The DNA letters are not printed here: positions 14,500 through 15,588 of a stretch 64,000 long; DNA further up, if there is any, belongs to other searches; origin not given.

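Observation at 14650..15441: DEDD 3'-5' exonuclease fused to a WYL-like sensor domain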

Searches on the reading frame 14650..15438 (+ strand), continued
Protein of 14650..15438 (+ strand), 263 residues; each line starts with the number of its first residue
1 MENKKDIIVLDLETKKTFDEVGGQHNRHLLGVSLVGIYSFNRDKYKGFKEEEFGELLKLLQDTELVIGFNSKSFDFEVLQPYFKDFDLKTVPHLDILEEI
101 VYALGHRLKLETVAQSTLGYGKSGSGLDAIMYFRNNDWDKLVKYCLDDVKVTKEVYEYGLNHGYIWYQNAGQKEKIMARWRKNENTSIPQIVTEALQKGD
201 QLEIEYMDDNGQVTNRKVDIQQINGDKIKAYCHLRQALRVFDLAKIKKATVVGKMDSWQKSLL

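Call 11: find_related_loci(query=A1, collection=genome_contigs, flank=6000)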
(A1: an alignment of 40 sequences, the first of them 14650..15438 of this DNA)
Query A1 (263 aa) in genome_contigs; peptide patterns used: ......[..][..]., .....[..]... (x = any residue, [..] = any of these).
599 stretches matched a pattern (row limit reached: there are more); 448 encode a relative of the query (tblastn E <= 1e-3); the best 80 are kept; 80 distinct loci.
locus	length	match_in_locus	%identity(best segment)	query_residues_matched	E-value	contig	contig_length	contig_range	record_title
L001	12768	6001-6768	76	6-261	1e-137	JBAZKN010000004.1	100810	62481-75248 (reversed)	MAG: Patescibacteria group bacterium isolate SO_2017_LW4_144 scaffold_661_c1_LW137-91_2017, whole genome shotgun sequenc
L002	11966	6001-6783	78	1-261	3e-134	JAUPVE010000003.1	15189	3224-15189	MAG: Patescibacteria group bacterium isolate erpe_2018_sw_27hr_WHONDRS-SW48-000094_A_bin.34 scaffold_692, whole genome s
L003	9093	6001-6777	77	3-261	2e-132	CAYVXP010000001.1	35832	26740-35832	MAG TPA_asm: uncultured Gammaproteobacteria bacterium isolate SRP272421_co2_156 genome assembly, contig: NODE_2451_lengt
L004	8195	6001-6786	73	2-263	4e-131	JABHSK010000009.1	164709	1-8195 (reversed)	MAG: Candidatus Parcubacteria bacterium isolate SI039_bin36 k141_1298248, whole genome shotgun sequence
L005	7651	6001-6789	75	1-263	3e-130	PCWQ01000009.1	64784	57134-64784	MAG: Candidatus Komeilibacteria bacterium CG11_big_fil_rev_8_21_14_0_20_36_20 CG11_8_21_14_0.20_scaffold_158_c, whole ge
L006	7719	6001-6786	74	2-263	6e-129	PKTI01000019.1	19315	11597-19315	MAG: Candidatus Parcubacteria bacterium isolate BM519 sc_1657, whole genome shotgun sequence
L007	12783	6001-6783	73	5-263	2e-128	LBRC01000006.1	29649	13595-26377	MAG: Parcubacteria group bacterium GW2011_GWA2_36_10 UR94_C0006, whole genome shotgun sequence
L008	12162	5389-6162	71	5-263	4e-128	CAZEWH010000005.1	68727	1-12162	MAG TPA_asm: uncultured Gammaproteobacteria bacterium isolate SRP077602_co5_241 genome assembly, contig: NODE_1730_lengt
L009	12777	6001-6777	75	5-263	5e-128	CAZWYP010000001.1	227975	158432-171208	MAG TPA_asm: uncultured Gammaproteobacteria bacterium isolate binchicken_co16_344 genome assembly, contig: NODE_54_lengt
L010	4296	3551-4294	78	1-248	6e-130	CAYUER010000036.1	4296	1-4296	MAG TPA_asm: uncultured Gammaproteobacteria bacterium isolate SRP342105_co2_115 genome assembly, contig: NODE_25321_leng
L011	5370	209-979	74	5-259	2e-128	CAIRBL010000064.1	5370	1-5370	uncultured bacterium isolate LaPlata-b_bin-0293 genome assembly, contig: bin-0293:064/105, whole genome shotgun sequence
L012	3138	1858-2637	70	4-263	1e-131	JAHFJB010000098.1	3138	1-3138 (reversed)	MAG: Candidatus Parcubacteria bacterium isolate nzgw376 NODE_87100_length_3139_cov_2.750166, whole genome shotgun sequen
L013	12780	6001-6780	70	4-263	9e-127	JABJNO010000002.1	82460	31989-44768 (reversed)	MAG: Candidatus Parcubacteria bacterium isolate SI075_bin20 k141_389399, whole genome shotgun sequence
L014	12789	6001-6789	72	1-263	5e-125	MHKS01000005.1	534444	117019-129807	MAG: Candidatus Komeilibacteria bacterium RIFOXYD1_FULL_37_29 rifoxyd1_full_scaffold_8, whole genome shotgun sequence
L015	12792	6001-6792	73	1-263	5e-125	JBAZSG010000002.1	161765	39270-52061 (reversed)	MAG: Patescibacteria group bacterium isolate SO_2017_GW1_168 NODE_725_length_161765_cov_2.499957_OW334_2017, whole genom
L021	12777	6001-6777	69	5-263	9e-122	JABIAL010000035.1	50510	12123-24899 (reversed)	MAG: bacterium isolate SI048_bin106 k141_1625015, whole genome shotgun sequence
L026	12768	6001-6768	67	6-263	9e-117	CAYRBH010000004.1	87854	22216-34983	MAG TPA_asm: uncultured Gammaproteobacteria bacterium isolate binchicken_co185_198 genome assembly, contig: NODE_346_len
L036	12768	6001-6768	59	6-263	5e-101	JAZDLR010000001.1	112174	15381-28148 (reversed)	MAG: Candidatus Komeilibacteria bacterium isolate MEGAHIT-group-0.611 k141_7463748, whole genome shotgun sequence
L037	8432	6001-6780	56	2-263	7e-99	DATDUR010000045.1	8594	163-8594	MAG TPA_asm: Patescibacteria group bacterium isolate SMAG_U8063 k141_432228, whole genome shotgun sequence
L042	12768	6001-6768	56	6-263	7e-91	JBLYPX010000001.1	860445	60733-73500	MAG: Candidatus Komeilibacteria bacterium isolate KTG4t2parc1 KTG4t2parc1, whole genome shotgun sequence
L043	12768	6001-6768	54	6-263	5e-89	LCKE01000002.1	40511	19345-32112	MAG: Parcubacteria group bacterium GW2011_GWF2_45_11 UW91_C0002, whole genome shotgun sequence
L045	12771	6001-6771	54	8-263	2e-87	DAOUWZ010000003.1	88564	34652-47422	MAG TPA_asm: bacterium isolate CSMAG_888 CSMAG_888_k141_44112_length_88564_cov_30.0158, whole genome shotgun sequence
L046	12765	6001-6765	55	8-262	2e-86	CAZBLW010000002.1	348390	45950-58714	MAG TPA_asm: uncultured Gammaproteobacteria bacterium isolate SRP193661_co2_55 genome assembly, contig: NODE_5_length_34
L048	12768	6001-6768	52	8-263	1e-83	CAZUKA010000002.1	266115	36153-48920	MAG TPA_asm: uncultured Gammaproteobacteria bacterium isolate SRP239054_co1_60 genome assembly, contig: NODE_17_length_2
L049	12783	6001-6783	49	7-263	7e-79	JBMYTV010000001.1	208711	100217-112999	MAG: Patescibacteria group bacterium isolate ME_XS_2211_2_bin_44 ME_XS_2211_2_bin_44_0, whole genome shotgun sequence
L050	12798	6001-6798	48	1-263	3e-73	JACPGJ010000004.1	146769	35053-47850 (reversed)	MAG: Candidatus Kerfeldbacteria bacterium isolate NC_groundwater_384_Ag_B-0.1um_43_17 GD18-4_B1_scaffold_460420, whole g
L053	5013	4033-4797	46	6-263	2e-72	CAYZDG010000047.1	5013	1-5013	MAG TPA_asm: uncultured Gammaproteobacteria bacterium isolate SRP062349_co1_305 genome assembly, contig: NODE_6308_lengt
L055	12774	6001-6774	48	8-263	2e-70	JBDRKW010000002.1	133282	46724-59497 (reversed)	MAG: Candidatus Kerfeldbacteria bacterium isolate MEGAHIT-group-1.742 k141_9747630, whole genome shotgun sequence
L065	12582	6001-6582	52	6-195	3e-61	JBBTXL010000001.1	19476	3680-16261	MAG: Patescibacteria group bacterium isolate H51-bin158_1 H51_bin158_1_000000000001, whole genome shotgun sequence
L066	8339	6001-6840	40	5-263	5e-60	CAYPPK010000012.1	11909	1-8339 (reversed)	MAG TPA_asm: uncultured Candidatus Saccharibacteria bacterium isolate binchicken_co251_1000 genome assembly, contig: NOD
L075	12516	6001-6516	54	8-180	4e-57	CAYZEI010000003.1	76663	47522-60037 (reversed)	MAG TPA_asm: uncultured Candidatus Saccharibacteria bacterium isolate SRP278252_co1_767 genome assembly, contig: NODE_37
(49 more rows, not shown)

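Call 15: search_protein_families(library=pfam, proteins=[L050:4595-5227:+, L050:5202-5981:+, L055:4321-5145:+, L055:5154-5951:+, L075:3243-5024:-, L075:6590-7519:+, L075:7501-8241:+, L046:6798-7874:+, L046:7870-8367:+, L065:6615-7793:+], max_evalue=0.001)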
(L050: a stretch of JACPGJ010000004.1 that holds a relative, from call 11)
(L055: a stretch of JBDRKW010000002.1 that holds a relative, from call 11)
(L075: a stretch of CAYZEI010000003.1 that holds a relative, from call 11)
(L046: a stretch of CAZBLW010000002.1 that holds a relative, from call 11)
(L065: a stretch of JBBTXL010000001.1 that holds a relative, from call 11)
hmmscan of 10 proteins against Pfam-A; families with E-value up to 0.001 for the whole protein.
L050:4595-5227:+ (211 aa): 1 family
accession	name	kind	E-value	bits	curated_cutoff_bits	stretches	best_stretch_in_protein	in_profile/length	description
PF13338.12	AbiEi_4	-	0.00065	20.2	25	0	11-52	9-48/49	Transcriptional regulator, AbiEi antitoxin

L050:5202-5981:+ (260 aa): 1 family
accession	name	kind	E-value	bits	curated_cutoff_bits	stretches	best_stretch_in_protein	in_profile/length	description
PF08843.17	AbiEii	-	2.7e-21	77.1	22.5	1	33-196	2-171/238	Nucleotidyl transferase AbiEii toxin, Type IV TA system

L055:4321-5145:+ (275 aa): 1 family
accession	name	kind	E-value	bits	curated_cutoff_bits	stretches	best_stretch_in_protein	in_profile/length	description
PF03816.19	LytR_cpsA_psr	-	8.2e-20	71.9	24.6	1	50-142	1-85/150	LytR_cpsA_psr family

L055:5154-5951:+ (266 aa): 2 families
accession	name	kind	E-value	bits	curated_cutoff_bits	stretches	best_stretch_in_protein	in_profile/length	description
PF12705.13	PDDEXK_1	-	7.4e-39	134.6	22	1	4-238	2-247/247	PD-(D/E)XK nuclease superfamily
PF01930.23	Cas_Cas4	-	4e-07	30.7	22.7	1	128-237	53-158/160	Domain of unknown function DUF83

L075:3243-5024:- (594 aa): 3 families
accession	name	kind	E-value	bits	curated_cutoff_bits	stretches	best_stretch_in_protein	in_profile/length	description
PF00152.25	tRNA-synt_2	-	3.9e-108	361.6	25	1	122-560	1-307/308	tRNA synthetases class II (D, K and N)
PF02938.19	GAD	-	1.2e-27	96.4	23.4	1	316-409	1-95/95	GAD domain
PF01336.31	tRNA_anti-codon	-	1.6e-15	57.2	27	1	17-101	1-75/75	OB-fold nucleic acid binding domain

L075:6590-7519:+ (310 aa): 1 family
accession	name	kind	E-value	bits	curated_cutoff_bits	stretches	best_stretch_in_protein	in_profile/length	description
PF01790.23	LGT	-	3.9e-60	203.6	24.9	1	44-297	1-237/240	Prolipoprotein diacylglyceryl transferase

L075:7501-8241:+ (247 aa): 1 family
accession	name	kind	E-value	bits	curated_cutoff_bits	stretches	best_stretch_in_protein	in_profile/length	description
PF18900.5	DUF5656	-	0.00011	22.1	23.3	1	124-238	127-239/242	Protein of unknown function (DUF5656)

L046:6798-7874:+ (359 aa): 7 families
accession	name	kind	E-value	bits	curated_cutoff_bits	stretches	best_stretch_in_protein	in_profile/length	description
PF07478.18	Dala_Dala_lig_C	-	6.4e-71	238.5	24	1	142-342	1-204/204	D-ala D-ala ligase C-terminus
PF01820.27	Dala_Dala_lig_N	-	4.9e-33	114.6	34.6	1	4-125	2-121/121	D-ala D-ala ligase N-terminus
PF02222.28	ATP-grasp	-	1.8e-11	44.5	27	1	142-311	2-160/179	ATP-grasp domain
PF02786.22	CPSase_L_D2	-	3.5e-11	43.5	19.8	1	135-312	1-178/211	Carbamoyl-phosphate synthase L chain, ATP binding domain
PF13535.11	ATP-grasp_4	-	6.9e-06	26.2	27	1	174-311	2-149/160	ATP-grasp domain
PF01071.24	GARS_A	-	7.3e-06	26.4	27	1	135-238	2-108/194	Phosphoribosylglycinamide synthetase, ATP-grasp (A) domain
PF02655.19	ATP-grasp_3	-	2.3e-05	24.9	23.2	1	174-312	31-155/160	ATP-grasp domain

L046:7870-8367:+ (166 aa): 1 family
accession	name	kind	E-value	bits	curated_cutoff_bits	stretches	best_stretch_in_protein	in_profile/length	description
PF07681.17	DoxX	-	0.00043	21.3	23.6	1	14-113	2-80/85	DoxX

L065:6615-7793:+ (393 aa): 1 family
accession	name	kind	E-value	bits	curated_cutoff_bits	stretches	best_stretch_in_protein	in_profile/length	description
PF00266.25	Aminotran_5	-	1.3e-69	235.4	21.5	1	4-379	1-370/371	Aminotransferase class-V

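Call 26: predict_structure(alignment_id=A1)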
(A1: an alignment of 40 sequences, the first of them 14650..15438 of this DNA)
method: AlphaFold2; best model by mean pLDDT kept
length: 263 residues; sequences in the alignment: 40
mean_pLDDT: 91.6   pTM: 0.88
mean pLDDT of the five models: 91.6, 91.2, 91.2, 90.8, 90.0
residues with pLDDT >= 90: 222; 70-90: 26; 50-70: 9; < 50: 6
segments of 3 or more residues with pLDDT < 50: 260-263
pLDDT, mean of each block of 10 residues (from residue 1): 81 95 91 97 96 97 96 93 95 96 94 91 75 95 95 96 93 93 89 96 92 92 95 94 95 76 44
secondary structure, 60 per line:
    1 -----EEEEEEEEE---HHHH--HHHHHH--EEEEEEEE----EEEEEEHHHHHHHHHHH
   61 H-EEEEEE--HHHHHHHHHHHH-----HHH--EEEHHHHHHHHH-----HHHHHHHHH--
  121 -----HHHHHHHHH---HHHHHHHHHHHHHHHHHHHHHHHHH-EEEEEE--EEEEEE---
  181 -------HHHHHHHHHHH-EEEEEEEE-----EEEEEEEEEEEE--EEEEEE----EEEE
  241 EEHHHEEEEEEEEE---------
elements in order: E6-14 H18-21 H24-29 E32-39 E44-49 H50-61 E63-68 H71-82 E93-95 H96-104 H110-118 H126-134 H138-162 E164-169 E172-177 H188-198 E200-207 E213-224 E227-232 E237-242 E246-254

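Call 28: search_protein_representatives(alignment_id=A1)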
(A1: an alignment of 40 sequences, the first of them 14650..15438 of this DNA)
Query: 40 sequences, 259 profile positions. Proteins with E-value up to 0.001 (for the whole library): 3294; up to 1e-10: 1439; up to 1e-30: 346. The best 150 are listed.
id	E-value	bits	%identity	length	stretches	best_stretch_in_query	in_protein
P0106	3.7e-128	442.8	-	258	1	1-259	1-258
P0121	1.6e-92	326.0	-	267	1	2-259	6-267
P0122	5.0e-91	321.1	-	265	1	3-259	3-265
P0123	1.0e-80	287.3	-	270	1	2-259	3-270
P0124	3.8e-79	282.2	-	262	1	4-255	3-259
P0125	8.6e-76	271.2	-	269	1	4-259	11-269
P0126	6.2e-75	268.3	-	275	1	3-247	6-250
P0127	1.2e-74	267.5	-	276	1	2-247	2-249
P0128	1.6e-74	267.0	-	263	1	1-258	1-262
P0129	3.6e-74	265.9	-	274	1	2-247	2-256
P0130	8.7e-74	264.6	-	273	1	3-247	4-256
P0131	1.9e-72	260.2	-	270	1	4-250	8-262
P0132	4.3e-71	255.8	-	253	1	3-243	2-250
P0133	2.7e-70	253.2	-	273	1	5-246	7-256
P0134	3.7e-70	252.7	-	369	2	2-184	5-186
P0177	1.5e-49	185.2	-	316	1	3-191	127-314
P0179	6.0e-49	183.2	-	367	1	3-177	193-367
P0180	6.1e-49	183.2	-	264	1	4-170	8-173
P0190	3.0e-47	177.6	-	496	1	5-178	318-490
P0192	3.8e-47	177.3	-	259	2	4-132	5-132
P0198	6.2e-46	173.3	-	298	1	6-181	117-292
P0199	8.1e-46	172.9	-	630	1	2-177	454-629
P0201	1.4e-45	172.2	-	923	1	5-179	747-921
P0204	3.4e-45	170.9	-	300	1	5-178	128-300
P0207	4.7e-45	170.4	-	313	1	3-181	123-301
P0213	7.5e-45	169.8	-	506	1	4-177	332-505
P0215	1.4e-44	168.9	-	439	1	2-128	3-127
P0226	2.6e-43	164.7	-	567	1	6-177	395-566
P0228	2.7e-43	164.7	-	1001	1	4-177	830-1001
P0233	3.9e-43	164.1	-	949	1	3-177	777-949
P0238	1.4e-42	162.3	-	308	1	3-167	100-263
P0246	9.1e-42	159.7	-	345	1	6-173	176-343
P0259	4.7e-41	157.3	-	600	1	6-167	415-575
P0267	1.8e-40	155.4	-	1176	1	5-177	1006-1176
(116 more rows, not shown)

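Call 29: search_protein_families(library=pfam, proteins=[P0201, P0228, P0233, P0267, P0199, P0190, P0213, P0226, P0259, P0179], max_evalue=0.0001)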
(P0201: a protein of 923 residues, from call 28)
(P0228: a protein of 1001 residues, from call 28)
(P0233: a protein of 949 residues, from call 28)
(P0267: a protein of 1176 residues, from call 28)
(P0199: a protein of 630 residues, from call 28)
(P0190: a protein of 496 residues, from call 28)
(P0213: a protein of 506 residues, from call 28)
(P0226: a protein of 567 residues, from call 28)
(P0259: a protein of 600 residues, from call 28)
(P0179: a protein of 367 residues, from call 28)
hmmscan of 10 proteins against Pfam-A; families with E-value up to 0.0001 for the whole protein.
P0201 (923 aa): 4 families
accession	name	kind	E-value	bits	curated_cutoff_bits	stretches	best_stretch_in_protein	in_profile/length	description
PF00270.35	DEAD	-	4.1e-26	92.1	26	1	34-208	2-164/167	DEAD/DEAH box helicase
PF09369.15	MZB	-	2.3e-21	76.7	24.2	1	616-695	1-80/80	MrfA Zn-binding domain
PF00271.37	Helicase_C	-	1.1e-11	45.4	23.5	1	257-357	13-109/110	Helicase conserved C-terminal domain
PF13482.12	RNase_H_2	-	1.4e-06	28.8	22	1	747-894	1-161/165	RNase_H superfamily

P0228 (1001 aa): 6 families
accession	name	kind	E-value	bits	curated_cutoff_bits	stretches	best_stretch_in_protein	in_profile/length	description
PF00270.35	DEAD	-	4.7e-35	121.2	26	1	57-231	2-166/167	DEAD/DEAH box helicase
PF09369.15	MZB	-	1.4e-21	77.4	24.2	1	690-769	1-80/80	MrfA Zn-binding domain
PF00271.37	Helicase_C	-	7e-18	65.3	23.5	1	276-380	8-110/110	Helicase conserved C-terminal domain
PF13482.12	RNase_H_2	-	4.2e-10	40.3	22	1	869-977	33-162/165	RNase_H superfamily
PF22982.3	WHD_HRQ1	-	6.4e-09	37.2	27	1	415-485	1-69/70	ATP-dependent helicase HRQ1, winged helix domain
PF04851.21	ResIII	-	1.2e-08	35.5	22.5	1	54-226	3-162/164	Type III restriction enzyme, res subunit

P0233 (949 aa): 6 families
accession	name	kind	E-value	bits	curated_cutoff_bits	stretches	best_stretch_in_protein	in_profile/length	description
PF00270.35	DEAD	-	2.5e-32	112.4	26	1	56-234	2-166/167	DEAD/DEAH box helicase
PF09369.15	MZB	-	8.2e-24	84.6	24.2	1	642-720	2-80/80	MrfA Zn-binding domain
PF00271.37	Helicase_C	-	2.7e-15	57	23.5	1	279-380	11-108/110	Helicase conserved C-terminal domain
PF04851.21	ResIII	-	7e-09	36.2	22.5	1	53-229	3-162/164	Type III restriction enzyme, res subunit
PF13482.12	RNase_H_2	-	1.6e-08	35.1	22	1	779-925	1-161/165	RNase_H superfamily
PF22982.3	WHD_HRQ1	-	6.4e-05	24.3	27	0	417-486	1-70/70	ATP-dependent helicase HRQ1, winged helix domain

P0267 (1176 aa): 5 families
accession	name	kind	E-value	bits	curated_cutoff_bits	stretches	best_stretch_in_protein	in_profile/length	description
PF00270.35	DEAD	-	8.8e-29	100.8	26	1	60-231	3-161/167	DEAD/DEAH box helicase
PF09369.15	MZB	-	4.1e-18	66.3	24.2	1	647-726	1-80/80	MrfA Zn-binding domain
PF00271.37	Helicase_C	-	1.7e-14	54.5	23.5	1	278-385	5-110/110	Helicase conserved C-terminal domain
PF22982.3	WHD_HRQ1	-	3.7e-09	37.9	27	1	421-490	2-69/70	ATP-dependent helicase HRQ1, winged helix domain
PF10108.15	DNA_pol_B_exo2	-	3.4e-05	24.1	24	0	1090-1146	107-165/213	Predicted 3'-5' exonuclease related to the exonuclease domain of PolB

P0199 (630 aa): 3 families
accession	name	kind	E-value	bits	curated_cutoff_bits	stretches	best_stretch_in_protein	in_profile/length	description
PF09369.15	MZB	-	4.8e-19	69.3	24.2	1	287-365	2-80/80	MrfA Zn-binding domain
PF22982.3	WHD_HRQ1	-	1.3e-09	39.4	27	1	43-114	1-70/70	ATP-dependent helicase HRQ1, winged helix domain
PF13482.12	RNase_H_2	-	7.6e-06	26.4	22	1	457-605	1-162/165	RNase_H superfamily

P0190 (496 aa): 2 families
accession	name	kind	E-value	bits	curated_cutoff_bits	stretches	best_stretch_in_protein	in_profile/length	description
PF09369.15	MZB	-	2e-23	83.3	24.2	1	120-199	1-80/80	MrfA Zn-binding domain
PF13482.12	RNase_H_2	-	1e-05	26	22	1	320-464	3-161/165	RNase_H superfamily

P0213 (506 aa): 2 families
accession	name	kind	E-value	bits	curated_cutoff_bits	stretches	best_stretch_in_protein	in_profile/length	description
PF09369.15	MZB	-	2.9e-22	79.6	24.2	1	138-217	1-80/80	MrfA Zn-binding domain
PF13482.12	RNase_H_2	-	1.4e-07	32.1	22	1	335-482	3-162/165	RNase_H superfamily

P0226 (567 aa): 4 families
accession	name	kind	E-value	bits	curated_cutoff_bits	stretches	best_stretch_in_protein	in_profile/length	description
PF09369.15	MZB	-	1.2e-20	74.4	24.2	1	259-337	2-80/80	MrfA Zn-binding domain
PF13482.12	RNase_H_2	-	6.9e-09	36.3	22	1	431-540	47-160/165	RNase_H superfamily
PF22982.3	WHD_HRQ1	-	1.2e-06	29.9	27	1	32-101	2-69/70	ATP-dependent helicase HRQ1, winged helix domain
PF01612.26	DNA_pol_A_exo1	-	9e-05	22.8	23.6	0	451-541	78-165/173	3'-5' exonuclease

P0259 (600 aa): 2 families
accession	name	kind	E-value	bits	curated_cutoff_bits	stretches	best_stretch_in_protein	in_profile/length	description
PF09369.15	MZB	-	2.9e-21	76.4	24.2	1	260-339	1-80/80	MrfA Zn-binding domain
PF22982.3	WHD_HRQ1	-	8.2e-08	33.6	27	1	29-98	1-69/70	ATP-dependent helicase HRQ1, winged helix domain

P0179 (367 aa): 3 families
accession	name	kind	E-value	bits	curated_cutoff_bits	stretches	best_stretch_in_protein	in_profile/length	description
PF09369.15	MZB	-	2.6e-25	89.4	24.2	1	7-86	1-80/80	MrfA Zn-binding domain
PF13482.12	RNase_H_2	-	1.2e-10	42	22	1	195-343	1-162/165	RNase_H superfamily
PF01612.26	DNA_pol_A_exo1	-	1.4e-07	31.9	23.6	1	190-343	18-166/173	3'-5' exonuclease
